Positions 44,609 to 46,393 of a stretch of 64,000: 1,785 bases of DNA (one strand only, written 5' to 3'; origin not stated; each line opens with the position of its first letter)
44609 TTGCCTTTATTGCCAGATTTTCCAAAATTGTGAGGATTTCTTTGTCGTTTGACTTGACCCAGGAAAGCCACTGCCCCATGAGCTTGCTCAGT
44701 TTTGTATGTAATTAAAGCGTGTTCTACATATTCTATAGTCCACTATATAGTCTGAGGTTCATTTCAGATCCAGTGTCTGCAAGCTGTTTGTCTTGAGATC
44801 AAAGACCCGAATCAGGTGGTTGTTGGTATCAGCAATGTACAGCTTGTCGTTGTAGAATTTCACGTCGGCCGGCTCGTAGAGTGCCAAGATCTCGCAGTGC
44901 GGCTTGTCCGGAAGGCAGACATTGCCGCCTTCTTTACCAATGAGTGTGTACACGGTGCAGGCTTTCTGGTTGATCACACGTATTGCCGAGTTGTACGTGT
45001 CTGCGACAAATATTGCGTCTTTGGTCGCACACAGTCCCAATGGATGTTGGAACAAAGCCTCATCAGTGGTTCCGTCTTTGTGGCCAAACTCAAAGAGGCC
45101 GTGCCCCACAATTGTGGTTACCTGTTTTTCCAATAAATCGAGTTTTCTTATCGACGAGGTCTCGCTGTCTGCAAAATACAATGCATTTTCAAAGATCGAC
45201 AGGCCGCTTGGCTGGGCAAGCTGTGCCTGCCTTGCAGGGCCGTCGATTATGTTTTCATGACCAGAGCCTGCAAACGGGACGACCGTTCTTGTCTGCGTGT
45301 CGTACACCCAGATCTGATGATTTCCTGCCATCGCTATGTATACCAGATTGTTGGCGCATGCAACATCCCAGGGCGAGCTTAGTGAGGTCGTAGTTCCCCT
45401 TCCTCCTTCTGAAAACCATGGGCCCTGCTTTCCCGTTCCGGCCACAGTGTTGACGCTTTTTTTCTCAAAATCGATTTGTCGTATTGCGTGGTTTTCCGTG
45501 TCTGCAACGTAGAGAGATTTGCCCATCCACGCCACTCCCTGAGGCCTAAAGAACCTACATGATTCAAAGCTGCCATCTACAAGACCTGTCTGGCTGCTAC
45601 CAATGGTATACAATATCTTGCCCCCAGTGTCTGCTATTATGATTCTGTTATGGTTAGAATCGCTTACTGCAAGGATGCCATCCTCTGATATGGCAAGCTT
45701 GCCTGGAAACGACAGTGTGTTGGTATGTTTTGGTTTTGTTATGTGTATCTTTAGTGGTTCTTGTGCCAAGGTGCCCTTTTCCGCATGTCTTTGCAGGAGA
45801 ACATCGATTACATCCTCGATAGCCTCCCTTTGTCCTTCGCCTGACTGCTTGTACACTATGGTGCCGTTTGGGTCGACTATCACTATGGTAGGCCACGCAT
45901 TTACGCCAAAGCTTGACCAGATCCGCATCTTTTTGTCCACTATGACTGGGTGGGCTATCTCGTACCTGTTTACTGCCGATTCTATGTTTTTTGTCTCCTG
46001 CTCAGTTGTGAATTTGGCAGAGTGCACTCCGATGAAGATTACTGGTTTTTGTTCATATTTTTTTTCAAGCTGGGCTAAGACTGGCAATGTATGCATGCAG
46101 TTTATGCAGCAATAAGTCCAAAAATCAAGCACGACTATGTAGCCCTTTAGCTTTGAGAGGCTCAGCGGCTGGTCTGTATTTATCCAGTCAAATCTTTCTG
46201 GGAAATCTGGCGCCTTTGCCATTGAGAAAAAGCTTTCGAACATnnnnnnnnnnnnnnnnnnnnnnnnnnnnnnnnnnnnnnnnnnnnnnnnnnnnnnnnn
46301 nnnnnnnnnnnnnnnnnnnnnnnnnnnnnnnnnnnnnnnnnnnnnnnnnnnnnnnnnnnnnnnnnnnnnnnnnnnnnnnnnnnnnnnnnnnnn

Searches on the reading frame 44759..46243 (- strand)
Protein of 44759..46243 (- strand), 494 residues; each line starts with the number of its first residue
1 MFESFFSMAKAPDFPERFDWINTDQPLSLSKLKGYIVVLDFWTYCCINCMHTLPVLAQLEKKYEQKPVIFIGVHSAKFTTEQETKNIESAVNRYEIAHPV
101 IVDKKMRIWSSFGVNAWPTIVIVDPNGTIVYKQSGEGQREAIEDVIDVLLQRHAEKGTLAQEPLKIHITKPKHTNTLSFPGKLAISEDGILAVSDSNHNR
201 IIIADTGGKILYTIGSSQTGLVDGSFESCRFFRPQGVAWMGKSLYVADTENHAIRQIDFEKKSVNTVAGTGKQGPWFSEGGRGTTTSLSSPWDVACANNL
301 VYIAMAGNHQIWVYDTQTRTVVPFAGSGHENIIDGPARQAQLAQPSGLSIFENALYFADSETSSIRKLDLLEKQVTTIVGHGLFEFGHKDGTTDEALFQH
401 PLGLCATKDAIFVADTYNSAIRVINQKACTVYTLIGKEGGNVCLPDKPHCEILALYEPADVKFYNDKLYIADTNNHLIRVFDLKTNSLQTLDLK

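Call 70: search_protein_families(library=pfam, proteins=[window:44759-46243:-], max_evalue=0.001)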
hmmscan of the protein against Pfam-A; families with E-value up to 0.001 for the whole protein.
window:44759-46243:- (494 aa): 9 families
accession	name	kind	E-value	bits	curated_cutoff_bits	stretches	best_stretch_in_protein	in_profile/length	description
PF01436.27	NHL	-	6.5e-31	105.3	20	1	288-314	1-28/28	NHL repeat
PF13905.12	Thioredoxin_8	-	1.9e-17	63.8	27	1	36-129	3-94/94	Thioredoxin-like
PF00578.27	AhpC-TSA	-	5.4e-13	49.4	26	1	10-131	4-123/124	AhpC/TSA family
PF08534.16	Redoxin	-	1.1e-11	45.2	26.6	1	11-140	6-139/148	Redoxin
PF25021.1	TEN_NHL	-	1.2e-07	31.4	27.1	0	174-304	27-158/357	Teneurin NHL domain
PF00085.26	Thioredoxin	-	6.9e-06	26.4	23.5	0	36-88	20-71/103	Thioredoxin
PF13098.12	Thioredoxin_2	-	0.00017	22.3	27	1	33-145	4-103/104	Thioredoxin-like domain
PF17170.10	DUF5128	-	0.00021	21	22.9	0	392-439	37-83/321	6-bladed beta-propeller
PF21959.2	DUF6923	-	0.00094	19.5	27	0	205-273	105-173/234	Repeat of unknown function (DUF6923)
